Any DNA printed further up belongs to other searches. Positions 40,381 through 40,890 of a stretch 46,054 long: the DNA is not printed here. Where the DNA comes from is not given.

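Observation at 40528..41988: LexA DNA-binding-domain-only protein, with an SOS (Cheo) box inside back-to-back promoters guarding a 5-gene operon of unknowns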

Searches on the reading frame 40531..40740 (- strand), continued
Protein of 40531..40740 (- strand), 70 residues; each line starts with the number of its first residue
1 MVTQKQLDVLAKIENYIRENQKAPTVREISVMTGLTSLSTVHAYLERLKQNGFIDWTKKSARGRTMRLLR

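Call 43: find_homologous_proteins(query=A2, max_evalue=1e-8)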
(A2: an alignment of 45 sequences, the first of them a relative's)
Query A2 (45 sequences) (70 aa, profile of the alignment): 202 proteins with E <= 1e-8 among 676 candidates; the best 120 are listed.
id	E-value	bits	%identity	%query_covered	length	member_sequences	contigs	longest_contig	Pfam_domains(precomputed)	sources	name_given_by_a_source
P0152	1.2e-31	126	35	90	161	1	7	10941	PF01726.23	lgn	-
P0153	2.8e-26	109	48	99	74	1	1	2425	PF01726.23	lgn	-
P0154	7.0e-26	107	41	99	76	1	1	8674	PF13412.13,PF01978.26,PF12802.14,PF01726.23,PF21984.3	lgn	-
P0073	1.7e-25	106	43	87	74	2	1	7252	PF01726.23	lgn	-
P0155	1.9e-25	106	34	93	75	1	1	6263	PF01726.23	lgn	-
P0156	2.1e-25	106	40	97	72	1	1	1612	PF13412.13,PF12802.14,PF01726.23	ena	-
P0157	3.3e-25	105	41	97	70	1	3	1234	PF13412.13,PF12802.14,PF01726.23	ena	-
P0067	5.1e-25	105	38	97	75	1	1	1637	PF01726.23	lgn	-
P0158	6.9e-25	104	41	97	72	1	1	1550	PF13412.13,PF12802.14,PF01726.23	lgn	-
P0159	7.9e-25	104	37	93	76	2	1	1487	PF01726.23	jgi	jgi:SOS-response transcriptional repressor LexA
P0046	1.8e-24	103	36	99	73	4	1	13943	PF01726.23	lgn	-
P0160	1.9e-24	103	38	93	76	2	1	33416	PF01726.23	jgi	jgi:SOS-response transcriptional repressor LexA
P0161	1.9e-24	103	48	93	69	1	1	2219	PF01726.23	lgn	-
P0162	2.4e-24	103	41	97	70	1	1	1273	PF12802.14,PF01726.23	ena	-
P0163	2.9e-24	102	38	99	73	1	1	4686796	PF01726.23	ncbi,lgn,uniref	ncbi:transcriptional regulator [Cytobacillus sp. FSL R5-0569]|uniref:LexA family protein n=1 Tax=Cyt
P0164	7.1e-24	101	33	99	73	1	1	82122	PF01726.23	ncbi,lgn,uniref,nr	ncbi:transcriptional regulator [Cytobacillus kochii]|uniref:LexA family protein n=1 Tax=Cytobacillus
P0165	8.5e-24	101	38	99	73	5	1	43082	PF01726.23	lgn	-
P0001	1.0e-23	101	100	100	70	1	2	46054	PF01726.23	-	-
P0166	1.4e-23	100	43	97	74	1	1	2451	PF01726.23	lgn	-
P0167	1.4e-23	100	48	71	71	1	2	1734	PF12802.14,PF01726.23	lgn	-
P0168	1.5e-23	100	40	96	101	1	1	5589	PF01726.23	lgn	-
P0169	1.7e-23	100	40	97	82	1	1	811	PF12802.14,PF01726.23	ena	-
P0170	5.3e-23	98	35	97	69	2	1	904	PF01726.23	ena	-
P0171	5.3e-23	98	46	77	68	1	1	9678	PF01726.23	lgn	-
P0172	5.4e-23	98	43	97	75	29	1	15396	PF01726.23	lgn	-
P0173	7.1e-23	98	43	97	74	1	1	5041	PF01726.23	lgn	-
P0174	7.7e-23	98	38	94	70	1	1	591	PF13730.13,PF01726.23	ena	-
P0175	9.1e-23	98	29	97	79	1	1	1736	PF01726.23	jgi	jgi:repressor LexA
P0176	1.2e-22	97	40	97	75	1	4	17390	PF01726.23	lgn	-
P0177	1.3e-22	97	43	97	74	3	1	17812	PF01726.23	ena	-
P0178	1.5e-22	97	35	97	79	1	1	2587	PF01726.23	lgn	-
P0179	1.8e-22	97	41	97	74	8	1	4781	PF01726.23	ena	-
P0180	2.4e-22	96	36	87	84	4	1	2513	PF01726.23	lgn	-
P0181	2.6e-22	96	40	100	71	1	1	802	PF12802.14,PF01726.23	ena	-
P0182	2.8e-22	96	42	99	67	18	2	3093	PF01726.23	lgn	-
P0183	2.9e-22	96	36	99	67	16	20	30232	PF01726.23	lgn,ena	-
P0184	3.7e-22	96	36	99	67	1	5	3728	PF01726.23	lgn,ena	-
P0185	3.8e-22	96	36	87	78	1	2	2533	PF01726.23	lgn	-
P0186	4.0e-22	95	34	97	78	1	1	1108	PF01726.23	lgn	-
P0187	4.3e-22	95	39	89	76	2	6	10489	PF01726.23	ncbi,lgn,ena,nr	ncbi:MAG: LexA repressor [Armatimonadota bacterium]|nr:LexA repressor [Armatimonadota bacterium]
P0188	4.8e-22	95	43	97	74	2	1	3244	PF01726.23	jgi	-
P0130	4.9e-22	95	41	99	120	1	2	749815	PF12802.14,PF01726.23,PF21984.3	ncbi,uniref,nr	ncbi:hypothetical protein DUZ99_02125 [Xylanibacillus composti]|uniref:LexA repressor DNA-binding do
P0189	5.2e-22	95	41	97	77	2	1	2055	PF01726.23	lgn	-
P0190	5.4e-22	95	38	97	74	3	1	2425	PF01726.23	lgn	-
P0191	6.5e-22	95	40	93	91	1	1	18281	PF08279.19,PF12802.14,PF01726.23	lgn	-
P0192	7.9e-22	95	38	99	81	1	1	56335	PF13463.13,PF12802.14,PF01726.23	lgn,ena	-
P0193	8.3e-22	94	39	100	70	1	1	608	PF01726.23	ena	-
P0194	8.4e-22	94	38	94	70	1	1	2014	PF01726.23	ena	-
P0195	8.6e-22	94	40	100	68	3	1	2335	PF01726.23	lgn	-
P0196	9.4e-22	94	41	97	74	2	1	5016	PF01726.23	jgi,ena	-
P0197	1.2e-21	94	37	93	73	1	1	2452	PF01726.23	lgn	-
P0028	1.2e-21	94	41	87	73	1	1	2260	PF01726.23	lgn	-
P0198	1.3e-21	94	36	99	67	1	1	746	PF01726.23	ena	-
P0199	1.5e-21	94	31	97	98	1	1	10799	PF01726.23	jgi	jgi:repressor LexA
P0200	1.7e-21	93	40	97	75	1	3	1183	PF01726.23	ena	-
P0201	2.0e-21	93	42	86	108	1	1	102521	PF01726.23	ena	-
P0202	2.1e-21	93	32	99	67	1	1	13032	PF01325.26,PF01726.23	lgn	-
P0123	2.5e-21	93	41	80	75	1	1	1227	PF01726.23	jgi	jgi:repressor LexA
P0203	2.8e-21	93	34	93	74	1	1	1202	PF01726.23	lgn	-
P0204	2.9e-21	93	39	100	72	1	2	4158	PF01726.23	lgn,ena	-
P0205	3.3e-21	93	32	99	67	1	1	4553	PF01325.26,PF01726.23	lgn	-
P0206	3.8e-21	92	32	99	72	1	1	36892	PF01726.23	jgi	jgi:repressor LexA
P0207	3.9e-21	92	29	99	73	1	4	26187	PF01726.23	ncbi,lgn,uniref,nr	ncbi:transcriptional regulator [Cytobacillus sp.]|uniref:LexA family protein n=1 Tax=Cytobacillus sp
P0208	4.5e-21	92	35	97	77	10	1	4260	PF01726.23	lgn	-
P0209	5.4e-21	92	41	99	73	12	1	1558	PF01726.23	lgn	-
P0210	6.2e-21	92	38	99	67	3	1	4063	PF01726.23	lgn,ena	-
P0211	6.7e-21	92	35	94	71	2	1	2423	PF12802.14,PF01726.23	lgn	-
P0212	7.8e-21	91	35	97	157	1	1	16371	PF01726.23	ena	-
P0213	8.2e-21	91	39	99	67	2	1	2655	PF01726.23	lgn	-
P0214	8.9e-21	91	40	86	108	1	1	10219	PF01726.23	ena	-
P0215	9.4e-21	91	40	97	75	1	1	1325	PF01726.23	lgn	-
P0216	1.1e-20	91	40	97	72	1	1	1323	PF01726.23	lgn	-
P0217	1.1e-20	91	33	99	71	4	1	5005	PF01726.23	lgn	-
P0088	1.2e-20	91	34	100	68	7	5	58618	PF01726.23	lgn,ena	-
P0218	1.2e-20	91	36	99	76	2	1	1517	PF01726.23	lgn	-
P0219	1.3e-20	91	39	100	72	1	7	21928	PF01726.23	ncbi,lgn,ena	-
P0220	1.4e-20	90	40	97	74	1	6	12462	PF01726.23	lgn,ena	-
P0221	1.5e-20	90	42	86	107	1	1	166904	PF01726.23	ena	-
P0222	1.5e-20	90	33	96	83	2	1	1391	PF01726.23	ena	-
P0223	1.8e-20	90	41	97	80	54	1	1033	PF13730.13,PF01726.23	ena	-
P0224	2.2e-20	90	36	87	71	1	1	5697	PF01022.27,PF01726.23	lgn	-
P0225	2.5e-20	90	40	97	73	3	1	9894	PF01325.26,PF01726.23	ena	-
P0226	2.5e-20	90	36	99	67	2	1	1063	PF01726.23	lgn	-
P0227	2.7e-20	90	42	99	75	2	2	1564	PF01726.23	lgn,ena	-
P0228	2.8e-20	90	42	96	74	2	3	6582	PF01726.23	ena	-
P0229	3.0e-20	89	39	86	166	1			PF01726.23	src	-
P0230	3.6e-20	89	33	99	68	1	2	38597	PF01726.23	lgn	-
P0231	3.8e-20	89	40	97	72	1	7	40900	PF01726.23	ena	-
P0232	5.6e-20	89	40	97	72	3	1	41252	PF01726.23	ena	-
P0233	6.1e-20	88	39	100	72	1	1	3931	PF01726.23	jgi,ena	-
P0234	6.7e-20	88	40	97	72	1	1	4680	PF01325.26,PF01726.23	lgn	-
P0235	7.9e-20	88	45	83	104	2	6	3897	PF09339.17,PF01726.23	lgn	-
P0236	8.0e-20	88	39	100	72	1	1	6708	PF01726.23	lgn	-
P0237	8.9e-20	88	41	97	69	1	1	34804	PF01726.23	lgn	-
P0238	9.0e-20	88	40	97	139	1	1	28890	PF01726.23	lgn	-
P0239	9.3e-20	88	38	93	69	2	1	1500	PF11740.14,PF01726.23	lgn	-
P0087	1.0e-19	88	41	84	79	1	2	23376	PF01726.23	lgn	-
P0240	1.4e-19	87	38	99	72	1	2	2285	PF01022.27,PF01726.23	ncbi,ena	-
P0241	1.6e-19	87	43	87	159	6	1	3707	PF01726.23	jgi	jgi:repressor LexA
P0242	1.6e-19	87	37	97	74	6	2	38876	PF01726.23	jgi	jgi:repressor LexA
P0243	2.1e-19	87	41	90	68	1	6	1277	PF01726.23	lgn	-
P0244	2.1e-19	87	30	99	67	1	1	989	PF01726.23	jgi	jgi:repressor LexA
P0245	2.2e-19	87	32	99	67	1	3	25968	PF01726.23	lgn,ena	-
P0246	2.3e-19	87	40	97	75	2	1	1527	PF01726.23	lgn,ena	-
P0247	3.1e-19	86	28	97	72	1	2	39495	PF01726.23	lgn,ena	-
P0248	3.4e-19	86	34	76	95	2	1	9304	PF13730.13,PF12802.14,PF01726.23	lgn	-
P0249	3.6e-19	86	39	99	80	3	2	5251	PF01726.23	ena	-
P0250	4.5e-19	86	43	97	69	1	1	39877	PF01726.23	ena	-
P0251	5.1e-19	86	37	96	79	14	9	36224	PF01726.23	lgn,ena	-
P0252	6.4e-19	85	35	97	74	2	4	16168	PF01726.23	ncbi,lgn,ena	-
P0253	7.0e-19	85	37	97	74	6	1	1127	PF01726.23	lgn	-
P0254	7.5e-19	85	37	77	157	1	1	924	PF01726.23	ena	-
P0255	7.9e-19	85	36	76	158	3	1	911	PF01726.23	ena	-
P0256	9.4e-19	85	36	99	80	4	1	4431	PF01726.23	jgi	-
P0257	1.1e-18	84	40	97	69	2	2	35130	PF01726.23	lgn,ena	-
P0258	1.4e-18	84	33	99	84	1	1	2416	PF01047.29,PF12802.14,PF01726.23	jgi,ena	-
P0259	1.5e-18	84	32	97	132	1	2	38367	PF12844.14,PF13730.13,PF01978.26,PF01381.29,PF12802.14,PF01726.23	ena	-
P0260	1.7e-18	84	35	99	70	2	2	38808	PF01726.23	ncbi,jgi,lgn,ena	-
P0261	1.8e-18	84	36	99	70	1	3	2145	PF01726.23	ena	-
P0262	1.8e-18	84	40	79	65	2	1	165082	PF01726.23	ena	-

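Call 44: find_encoding_contigs(protein=P0250, flank=4000, max_places=2)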
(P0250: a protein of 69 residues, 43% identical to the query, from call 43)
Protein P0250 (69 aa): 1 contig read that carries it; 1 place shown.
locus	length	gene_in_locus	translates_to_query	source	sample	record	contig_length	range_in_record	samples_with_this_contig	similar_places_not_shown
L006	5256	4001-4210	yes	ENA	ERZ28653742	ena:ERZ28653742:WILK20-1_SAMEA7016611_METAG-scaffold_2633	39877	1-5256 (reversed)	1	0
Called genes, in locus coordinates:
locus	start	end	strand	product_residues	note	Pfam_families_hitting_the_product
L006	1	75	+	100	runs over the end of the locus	-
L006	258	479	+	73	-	PF01381:HTH_3 (weak)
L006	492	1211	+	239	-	-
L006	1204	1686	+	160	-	-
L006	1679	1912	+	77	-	-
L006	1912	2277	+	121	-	-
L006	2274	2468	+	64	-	-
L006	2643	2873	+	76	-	PF14090:HTH_39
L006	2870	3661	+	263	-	PF27148:Slr1353_N, PF20600:ExoX-like_C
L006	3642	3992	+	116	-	-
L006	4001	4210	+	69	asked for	PF01726:LexA_DNA_bind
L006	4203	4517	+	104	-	-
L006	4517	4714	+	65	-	-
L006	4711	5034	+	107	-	-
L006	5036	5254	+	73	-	?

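Call 45: find_encoding_contigs(protein=P0237, flank=4000, max_places=2)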
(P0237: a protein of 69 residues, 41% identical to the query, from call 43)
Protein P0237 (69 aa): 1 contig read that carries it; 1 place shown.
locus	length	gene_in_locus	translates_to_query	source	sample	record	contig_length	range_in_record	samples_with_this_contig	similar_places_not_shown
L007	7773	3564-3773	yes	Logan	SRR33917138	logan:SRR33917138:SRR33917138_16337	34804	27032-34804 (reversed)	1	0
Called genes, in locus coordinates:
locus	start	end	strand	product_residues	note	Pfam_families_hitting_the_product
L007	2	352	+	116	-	?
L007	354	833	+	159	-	-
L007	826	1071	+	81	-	-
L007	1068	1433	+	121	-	-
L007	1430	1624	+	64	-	-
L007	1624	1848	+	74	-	-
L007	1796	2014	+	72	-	PF14090:HTH_39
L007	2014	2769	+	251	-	PF27148:Slr1353_N, PF20600:ExoX-like_C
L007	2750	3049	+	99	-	-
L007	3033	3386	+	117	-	-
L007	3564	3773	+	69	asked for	PF01726:LexA_DNA_bind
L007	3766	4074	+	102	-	-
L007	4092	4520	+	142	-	-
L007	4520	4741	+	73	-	-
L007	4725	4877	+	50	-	-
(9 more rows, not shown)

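Call 46: find_encoding_contigs(protein=P0231, flank=4000, max_places=2)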
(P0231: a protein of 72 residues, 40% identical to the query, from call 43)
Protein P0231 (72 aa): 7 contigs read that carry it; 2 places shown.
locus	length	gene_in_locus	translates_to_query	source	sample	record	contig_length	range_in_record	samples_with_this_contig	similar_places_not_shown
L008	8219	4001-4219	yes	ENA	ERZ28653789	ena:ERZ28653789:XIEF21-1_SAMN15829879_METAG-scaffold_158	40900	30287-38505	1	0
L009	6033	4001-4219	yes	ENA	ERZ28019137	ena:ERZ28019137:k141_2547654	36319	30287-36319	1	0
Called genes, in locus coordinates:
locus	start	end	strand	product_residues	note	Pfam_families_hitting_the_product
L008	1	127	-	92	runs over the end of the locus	PF14279:HNH_5 (weak)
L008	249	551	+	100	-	-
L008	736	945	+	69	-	PF13443:HTH_26 (weak)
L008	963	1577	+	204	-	PF13730:HTH_36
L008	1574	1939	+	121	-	-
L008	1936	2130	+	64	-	-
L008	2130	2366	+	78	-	-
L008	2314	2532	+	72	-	PF14090:HTH_39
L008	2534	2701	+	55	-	-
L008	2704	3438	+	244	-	PF27148:Slr1353_N, PF20600:ExoX-like_C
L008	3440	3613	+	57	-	-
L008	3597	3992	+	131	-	-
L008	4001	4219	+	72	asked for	PF01726:LexA_DNA_bind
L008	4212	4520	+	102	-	-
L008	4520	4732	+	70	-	-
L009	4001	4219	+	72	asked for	PF01726:LexA_DNA_bind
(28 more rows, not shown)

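Call 47: find_encoding_contigs(protein=P0165, flank=4000, max_places=2)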
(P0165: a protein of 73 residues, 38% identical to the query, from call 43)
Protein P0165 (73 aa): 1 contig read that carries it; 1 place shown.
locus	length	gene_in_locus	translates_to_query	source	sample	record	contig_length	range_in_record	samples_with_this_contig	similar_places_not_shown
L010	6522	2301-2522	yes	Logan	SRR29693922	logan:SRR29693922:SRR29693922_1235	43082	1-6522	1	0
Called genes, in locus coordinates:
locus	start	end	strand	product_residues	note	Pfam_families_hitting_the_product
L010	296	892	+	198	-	-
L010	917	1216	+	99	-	-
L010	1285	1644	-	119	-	PF26325:YhjD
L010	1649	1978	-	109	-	PF08863:YolD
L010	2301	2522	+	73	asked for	PF01726:LexA_DNA_bind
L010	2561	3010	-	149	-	PF09851:SHOCT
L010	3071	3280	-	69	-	PF13443:HTH_26 (weak), PF01381:HTH_3, PF07022:Phage_CI_repr (weak)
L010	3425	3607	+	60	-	-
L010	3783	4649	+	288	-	PF01580:FtsK_SpoIIIE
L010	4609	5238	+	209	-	PF13814:Replic_Relax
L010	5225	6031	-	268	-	-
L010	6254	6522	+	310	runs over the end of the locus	PF00270:DEAD (weak), PF00271:Helicase_C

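Call 63: predict_structure(alignment_id=A4)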
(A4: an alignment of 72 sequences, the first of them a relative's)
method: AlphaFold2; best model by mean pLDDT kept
length: 70 residues; sequences in the alignment: 72
mean_pLDDT: 84.3   pTM: 0.67
mean pLDDT of the five models: 84.3, 83.9, 81.9, 81.8, 81.2
residues with pLDDT >= 90: 9; 70-90: 54; 50-70: 6; < 50: 1
segments of 3 or more residues with pLDDT < 50: none
pLDDT, mean of each block of 10 residues (from residue 1): 88 90 86 86 89 77 74
secondary structure, 60 per line:
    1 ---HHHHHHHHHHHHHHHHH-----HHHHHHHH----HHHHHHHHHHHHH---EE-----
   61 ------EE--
elements in order: H4-20 H26-33 H38-50

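Call 68: fold_search(model_id=the predicted structure, library=pdb)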
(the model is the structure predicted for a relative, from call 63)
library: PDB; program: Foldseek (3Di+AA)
matches with E <= 10: 1427; with E <= 0.001: 9
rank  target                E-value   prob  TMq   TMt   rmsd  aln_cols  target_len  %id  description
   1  3jso_B                5.5e-05  1.00  0.86  0.33   1.8        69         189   29  Classic Protein With a New Twist: crystal structure of a LexA repressor DNA complex (released 2010-08-18)
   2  3jsp_B                5.9e-05  1.00  0.87  0.33   1.8        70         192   28  Classic Protein With a New Twist: crystal structure of a LexA repressor DNA complex (released 2010-08-18)
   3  3jso_A                1.0e-04  1.00  0.86  0.34   1.8        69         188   29  Classic Protein With a New Twist: crystal structure of a LexA repressor DNA complex (released 2010-08-18)
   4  3k2z_B                1.1e-04  1.00  0.81  0.31   2.1        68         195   29  Crystal structure of a LexA protein from Thermotoga maritima (released 2010-10-06)
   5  1jhf_A                1.3e-04  1.00  0.85  0.32   1.9        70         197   28  LEXA G85D MUTANT (released 2001-09-19)
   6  1jhh_A                1.6e-04  1.00  0.85  0.32   1.9        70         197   28  LEXA S119A MUTANT (released 2001-09-19)
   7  3k2z_A                2.9e-04  1.00  0.85  0.32   1.2        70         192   27  Crystal structure of a LexA protein from Thermotoga maritima (released 2010-10-06)
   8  3jsp_A                2.9e-04  1.00  0.87  0.33   1.8        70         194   28  Classic Protein With a New Twist: crystal structure of a LexA repressor DNA complex (released 2010-08-18)
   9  1lea                  3.1e-04  1.00  0.86  0.84   1.6        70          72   27  SOLUTION STRUCTURE OF THE LEXA REPRESSOR DNA BINDING DETERMINED BY 1H NMR SPECTROSCOPY (released 1994-08-31)
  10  2jt1_MODEL_1_A        1.4e-03  1.00  0.81  0.80   2.6        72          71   21  Solution NMR structure of PefI (Plasmid-Encoded Fimbriae Regulatory) protein from Salmonella typhimurium. Nort (released 2007-10-09)
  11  3bwg_B                4.0e-03  1.00  0.63  0.23   2.9        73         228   26  The crystal structure of possible transcriptional regulator YydK from Bacillus subtilis subsp. subtilis str. 168 (released 2008-01-22)
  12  3k3r_F                5.9e-03  1.00  0.81  0.35   2.2        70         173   28  Unrefined crystal structure of a LexA-DNA complex (released 2010-08-18)
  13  1stz_A                7.8e-03  1.00  0.74  0.18   2.3        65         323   25  Crystal structure of a hypothetical protein at 2.2 A resolution (released 2004-08-24)
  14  6pco_A                1.4e-02  1.00  0.63  0.35   3.7        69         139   23  Mechanism for regulation of DNA binding of Bordetella bronchiseptica BpsR by 6-hydroxynicotinic acid (released 2019-11-06)
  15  2v79_A                1.7e-02  1.00  0.66  0.43   5.2        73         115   18  Crystal Structure of the N-terminal domain of DnaD from Bacillus Subtilis (released 2008-01-15)
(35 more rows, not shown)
